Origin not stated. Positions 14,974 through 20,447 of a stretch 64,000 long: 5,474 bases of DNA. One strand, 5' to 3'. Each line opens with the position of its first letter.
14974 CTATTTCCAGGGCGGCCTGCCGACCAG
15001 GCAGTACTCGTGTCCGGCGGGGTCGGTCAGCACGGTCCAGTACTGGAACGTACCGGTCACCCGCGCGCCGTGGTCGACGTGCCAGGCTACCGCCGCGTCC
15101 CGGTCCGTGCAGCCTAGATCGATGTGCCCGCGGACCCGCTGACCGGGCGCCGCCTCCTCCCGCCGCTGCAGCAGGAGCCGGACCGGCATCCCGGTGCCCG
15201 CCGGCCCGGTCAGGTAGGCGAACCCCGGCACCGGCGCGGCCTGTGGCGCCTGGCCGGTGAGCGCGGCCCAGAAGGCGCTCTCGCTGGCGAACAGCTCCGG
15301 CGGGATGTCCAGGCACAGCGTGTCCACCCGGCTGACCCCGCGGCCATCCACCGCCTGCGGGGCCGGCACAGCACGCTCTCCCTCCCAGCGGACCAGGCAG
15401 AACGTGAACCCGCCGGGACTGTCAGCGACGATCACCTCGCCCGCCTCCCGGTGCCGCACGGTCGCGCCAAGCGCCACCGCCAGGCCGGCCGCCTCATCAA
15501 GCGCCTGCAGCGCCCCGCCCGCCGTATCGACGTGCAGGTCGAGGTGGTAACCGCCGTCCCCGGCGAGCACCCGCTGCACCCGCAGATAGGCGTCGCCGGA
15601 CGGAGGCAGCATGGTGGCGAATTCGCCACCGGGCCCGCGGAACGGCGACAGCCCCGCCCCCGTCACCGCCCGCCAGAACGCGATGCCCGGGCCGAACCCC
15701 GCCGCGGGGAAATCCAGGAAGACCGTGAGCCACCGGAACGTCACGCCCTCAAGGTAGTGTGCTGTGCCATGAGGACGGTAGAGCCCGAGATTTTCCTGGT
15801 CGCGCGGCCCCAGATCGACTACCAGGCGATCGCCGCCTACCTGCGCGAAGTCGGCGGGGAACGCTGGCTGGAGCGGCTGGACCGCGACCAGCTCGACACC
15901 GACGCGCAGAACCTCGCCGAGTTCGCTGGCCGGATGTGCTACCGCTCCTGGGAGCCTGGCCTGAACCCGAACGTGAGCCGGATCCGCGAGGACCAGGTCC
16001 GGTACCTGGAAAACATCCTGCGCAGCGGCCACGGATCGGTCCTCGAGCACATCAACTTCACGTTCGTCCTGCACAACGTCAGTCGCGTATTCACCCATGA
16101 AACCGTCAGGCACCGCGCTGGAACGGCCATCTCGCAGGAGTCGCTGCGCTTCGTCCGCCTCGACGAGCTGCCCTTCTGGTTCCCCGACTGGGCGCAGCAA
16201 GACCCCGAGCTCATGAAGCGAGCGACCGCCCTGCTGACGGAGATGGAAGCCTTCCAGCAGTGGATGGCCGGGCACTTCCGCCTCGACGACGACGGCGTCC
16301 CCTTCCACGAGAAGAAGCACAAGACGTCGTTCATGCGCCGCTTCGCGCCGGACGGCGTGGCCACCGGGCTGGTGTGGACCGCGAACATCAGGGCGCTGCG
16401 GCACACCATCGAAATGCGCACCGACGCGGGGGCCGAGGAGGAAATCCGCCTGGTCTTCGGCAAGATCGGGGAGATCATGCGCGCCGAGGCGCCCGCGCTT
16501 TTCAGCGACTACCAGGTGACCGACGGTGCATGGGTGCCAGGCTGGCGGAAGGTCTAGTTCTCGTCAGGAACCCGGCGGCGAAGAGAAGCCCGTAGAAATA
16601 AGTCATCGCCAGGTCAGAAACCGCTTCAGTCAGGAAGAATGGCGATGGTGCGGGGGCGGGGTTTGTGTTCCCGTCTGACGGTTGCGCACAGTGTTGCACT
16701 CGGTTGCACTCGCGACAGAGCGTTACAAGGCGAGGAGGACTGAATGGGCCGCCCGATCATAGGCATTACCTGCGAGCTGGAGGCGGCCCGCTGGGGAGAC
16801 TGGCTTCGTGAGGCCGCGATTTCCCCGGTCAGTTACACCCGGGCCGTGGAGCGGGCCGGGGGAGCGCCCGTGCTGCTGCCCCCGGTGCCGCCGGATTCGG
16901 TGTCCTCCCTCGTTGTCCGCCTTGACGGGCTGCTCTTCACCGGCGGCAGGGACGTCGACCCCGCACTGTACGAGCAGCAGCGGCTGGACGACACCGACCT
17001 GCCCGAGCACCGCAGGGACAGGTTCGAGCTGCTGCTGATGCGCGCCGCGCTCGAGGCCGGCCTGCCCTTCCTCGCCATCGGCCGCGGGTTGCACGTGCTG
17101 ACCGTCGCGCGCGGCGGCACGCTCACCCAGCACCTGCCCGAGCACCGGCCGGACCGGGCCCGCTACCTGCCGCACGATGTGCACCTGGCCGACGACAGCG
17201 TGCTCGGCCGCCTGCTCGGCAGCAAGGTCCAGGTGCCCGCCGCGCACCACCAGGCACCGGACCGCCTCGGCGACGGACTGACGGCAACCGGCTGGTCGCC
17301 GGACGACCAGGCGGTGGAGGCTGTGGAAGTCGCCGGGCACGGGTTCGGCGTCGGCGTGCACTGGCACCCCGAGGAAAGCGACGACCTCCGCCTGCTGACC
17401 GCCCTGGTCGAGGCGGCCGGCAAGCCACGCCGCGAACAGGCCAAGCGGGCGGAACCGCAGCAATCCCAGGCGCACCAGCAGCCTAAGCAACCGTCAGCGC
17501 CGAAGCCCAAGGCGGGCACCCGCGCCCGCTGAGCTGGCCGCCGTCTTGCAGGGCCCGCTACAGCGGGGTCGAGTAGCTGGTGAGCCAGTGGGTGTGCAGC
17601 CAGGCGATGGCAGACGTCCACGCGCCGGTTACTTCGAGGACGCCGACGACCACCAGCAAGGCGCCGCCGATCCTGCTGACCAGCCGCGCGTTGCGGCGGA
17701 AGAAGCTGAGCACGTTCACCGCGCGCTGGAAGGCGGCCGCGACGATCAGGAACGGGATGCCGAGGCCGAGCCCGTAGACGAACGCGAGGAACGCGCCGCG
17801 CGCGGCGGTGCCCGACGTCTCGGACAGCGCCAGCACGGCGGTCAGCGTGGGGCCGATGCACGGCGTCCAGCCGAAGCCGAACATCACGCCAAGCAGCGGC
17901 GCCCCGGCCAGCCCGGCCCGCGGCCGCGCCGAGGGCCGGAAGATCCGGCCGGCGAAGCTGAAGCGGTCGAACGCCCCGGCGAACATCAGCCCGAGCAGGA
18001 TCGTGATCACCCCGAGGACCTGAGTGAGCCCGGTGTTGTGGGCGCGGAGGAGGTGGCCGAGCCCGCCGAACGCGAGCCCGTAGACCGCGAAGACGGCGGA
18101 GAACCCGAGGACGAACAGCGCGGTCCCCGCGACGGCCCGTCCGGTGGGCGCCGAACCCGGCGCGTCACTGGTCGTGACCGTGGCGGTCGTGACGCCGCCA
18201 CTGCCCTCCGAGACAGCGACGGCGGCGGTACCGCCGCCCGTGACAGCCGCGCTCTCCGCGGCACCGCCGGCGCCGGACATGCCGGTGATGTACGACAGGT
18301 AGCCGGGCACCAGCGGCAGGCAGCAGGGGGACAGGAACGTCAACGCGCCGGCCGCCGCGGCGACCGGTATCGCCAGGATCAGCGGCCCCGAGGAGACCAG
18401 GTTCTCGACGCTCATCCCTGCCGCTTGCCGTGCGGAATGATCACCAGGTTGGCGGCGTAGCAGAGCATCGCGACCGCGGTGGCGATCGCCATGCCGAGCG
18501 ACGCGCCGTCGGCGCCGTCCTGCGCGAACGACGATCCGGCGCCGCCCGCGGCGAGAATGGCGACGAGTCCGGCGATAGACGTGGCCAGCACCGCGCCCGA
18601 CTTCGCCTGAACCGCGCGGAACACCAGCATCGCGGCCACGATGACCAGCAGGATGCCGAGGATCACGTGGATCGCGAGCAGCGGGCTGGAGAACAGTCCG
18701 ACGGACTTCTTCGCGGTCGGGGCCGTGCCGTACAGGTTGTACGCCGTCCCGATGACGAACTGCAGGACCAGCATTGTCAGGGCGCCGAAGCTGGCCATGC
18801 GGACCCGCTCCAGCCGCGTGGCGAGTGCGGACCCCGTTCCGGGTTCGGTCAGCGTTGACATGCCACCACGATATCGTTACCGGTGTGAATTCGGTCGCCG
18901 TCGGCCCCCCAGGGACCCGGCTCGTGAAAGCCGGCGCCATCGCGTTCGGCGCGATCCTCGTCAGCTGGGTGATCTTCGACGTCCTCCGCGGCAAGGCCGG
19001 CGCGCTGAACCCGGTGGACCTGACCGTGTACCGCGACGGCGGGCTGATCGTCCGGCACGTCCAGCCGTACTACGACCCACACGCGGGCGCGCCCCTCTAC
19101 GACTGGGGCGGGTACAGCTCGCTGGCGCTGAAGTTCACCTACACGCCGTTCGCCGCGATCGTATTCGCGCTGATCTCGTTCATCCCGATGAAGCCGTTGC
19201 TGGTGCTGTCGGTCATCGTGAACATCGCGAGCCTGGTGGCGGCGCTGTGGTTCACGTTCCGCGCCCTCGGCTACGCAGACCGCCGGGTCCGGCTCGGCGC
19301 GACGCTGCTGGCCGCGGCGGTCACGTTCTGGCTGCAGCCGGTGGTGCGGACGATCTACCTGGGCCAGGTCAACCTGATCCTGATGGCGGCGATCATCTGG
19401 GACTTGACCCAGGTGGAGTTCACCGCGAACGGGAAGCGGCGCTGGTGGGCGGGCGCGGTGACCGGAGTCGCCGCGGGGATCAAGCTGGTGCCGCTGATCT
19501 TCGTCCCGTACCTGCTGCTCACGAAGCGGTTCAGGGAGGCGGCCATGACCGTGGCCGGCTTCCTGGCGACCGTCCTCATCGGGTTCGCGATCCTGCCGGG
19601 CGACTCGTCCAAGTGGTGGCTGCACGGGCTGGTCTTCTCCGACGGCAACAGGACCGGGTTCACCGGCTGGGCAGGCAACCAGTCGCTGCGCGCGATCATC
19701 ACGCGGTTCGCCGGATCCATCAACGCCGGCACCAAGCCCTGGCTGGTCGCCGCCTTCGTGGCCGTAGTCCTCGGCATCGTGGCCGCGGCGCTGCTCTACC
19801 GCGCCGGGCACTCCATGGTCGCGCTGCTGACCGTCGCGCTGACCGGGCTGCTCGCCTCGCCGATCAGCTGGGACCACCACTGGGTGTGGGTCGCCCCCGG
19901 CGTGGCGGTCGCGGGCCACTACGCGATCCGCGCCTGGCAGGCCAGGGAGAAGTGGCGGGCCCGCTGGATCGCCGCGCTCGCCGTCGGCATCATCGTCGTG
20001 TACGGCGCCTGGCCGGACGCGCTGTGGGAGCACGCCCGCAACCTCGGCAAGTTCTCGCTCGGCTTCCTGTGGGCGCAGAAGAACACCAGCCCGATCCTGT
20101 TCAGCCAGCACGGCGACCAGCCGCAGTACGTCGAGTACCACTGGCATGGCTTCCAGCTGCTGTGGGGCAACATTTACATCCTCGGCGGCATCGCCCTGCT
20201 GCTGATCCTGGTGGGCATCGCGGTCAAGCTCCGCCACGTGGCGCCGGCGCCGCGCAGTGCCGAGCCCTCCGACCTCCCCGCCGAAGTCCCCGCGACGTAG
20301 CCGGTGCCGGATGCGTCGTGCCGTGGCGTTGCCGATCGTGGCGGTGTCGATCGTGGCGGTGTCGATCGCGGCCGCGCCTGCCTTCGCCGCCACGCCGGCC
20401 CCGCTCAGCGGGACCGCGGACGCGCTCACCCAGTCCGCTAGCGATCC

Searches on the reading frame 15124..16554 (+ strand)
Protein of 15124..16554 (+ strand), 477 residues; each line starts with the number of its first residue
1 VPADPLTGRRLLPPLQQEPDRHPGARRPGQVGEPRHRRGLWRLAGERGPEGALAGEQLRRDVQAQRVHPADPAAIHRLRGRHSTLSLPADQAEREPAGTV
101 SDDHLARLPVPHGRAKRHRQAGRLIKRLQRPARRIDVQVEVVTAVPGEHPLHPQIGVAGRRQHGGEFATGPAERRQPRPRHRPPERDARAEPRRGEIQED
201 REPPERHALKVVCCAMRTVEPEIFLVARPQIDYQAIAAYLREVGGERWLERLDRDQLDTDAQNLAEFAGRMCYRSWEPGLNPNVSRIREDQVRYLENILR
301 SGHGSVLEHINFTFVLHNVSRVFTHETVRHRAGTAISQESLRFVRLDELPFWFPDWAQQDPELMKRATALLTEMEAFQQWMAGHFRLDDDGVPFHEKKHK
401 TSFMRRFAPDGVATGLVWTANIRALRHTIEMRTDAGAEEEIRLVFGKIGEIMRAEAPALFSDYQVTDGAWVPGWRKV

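Call 20: search_protein_families(library=pfam, proteins=[window:15124-16554:+], max_evalue=0.00001)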
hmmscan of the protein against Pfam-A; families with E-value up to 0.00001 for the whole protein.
window:15124-16554:+ (477 aa): 1 family
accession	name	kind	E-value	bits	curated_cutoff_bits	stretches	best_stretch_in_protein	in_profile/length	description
PF02511.20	Thy1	-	3.2e-40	138.4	24.8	1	259-458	7-191/191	Thymidylate synthase complementing protein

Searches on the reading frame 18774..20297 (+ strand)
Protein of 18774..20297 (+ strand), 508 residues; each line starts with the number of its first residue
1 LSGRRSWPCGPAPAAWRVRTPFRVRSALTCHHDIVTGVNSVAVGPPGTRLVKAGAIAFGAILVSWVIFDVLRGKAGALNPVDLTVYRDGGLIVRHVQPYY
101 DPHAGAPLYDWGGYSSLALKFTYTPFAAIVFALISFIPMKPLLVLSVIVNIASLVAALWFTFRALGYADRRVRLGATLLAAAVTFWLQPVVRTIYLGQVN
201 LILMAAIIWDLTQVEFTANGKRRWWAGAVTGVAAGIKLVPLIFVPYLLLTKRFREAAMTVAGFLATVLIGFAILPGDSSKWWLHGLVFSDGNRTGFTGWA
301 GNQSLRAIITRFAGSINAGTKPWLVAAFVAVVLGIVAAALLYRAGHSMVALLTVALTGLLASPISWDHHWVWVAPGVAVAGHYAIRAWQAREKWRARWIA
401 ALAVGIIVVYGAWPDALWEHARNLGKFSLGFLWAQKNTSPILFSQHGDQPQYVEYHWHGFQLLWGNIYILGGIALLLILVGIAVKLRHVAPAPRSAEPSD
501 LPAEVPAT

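Call 19: search_protein_families(library=pfam, proteins=[window:18774-20297:+], max_evalue=0.00001)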
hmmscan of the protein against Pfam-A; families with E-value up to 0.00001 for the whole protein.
window:18774-20297:+ (508 aa): 1 family
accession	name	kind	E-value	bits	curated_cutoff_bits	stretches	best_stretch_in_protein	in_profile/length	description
PF09594.16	GT87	-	2.1e-44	152.5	25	1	121-363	1-237/237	Glycosyltransferase family 87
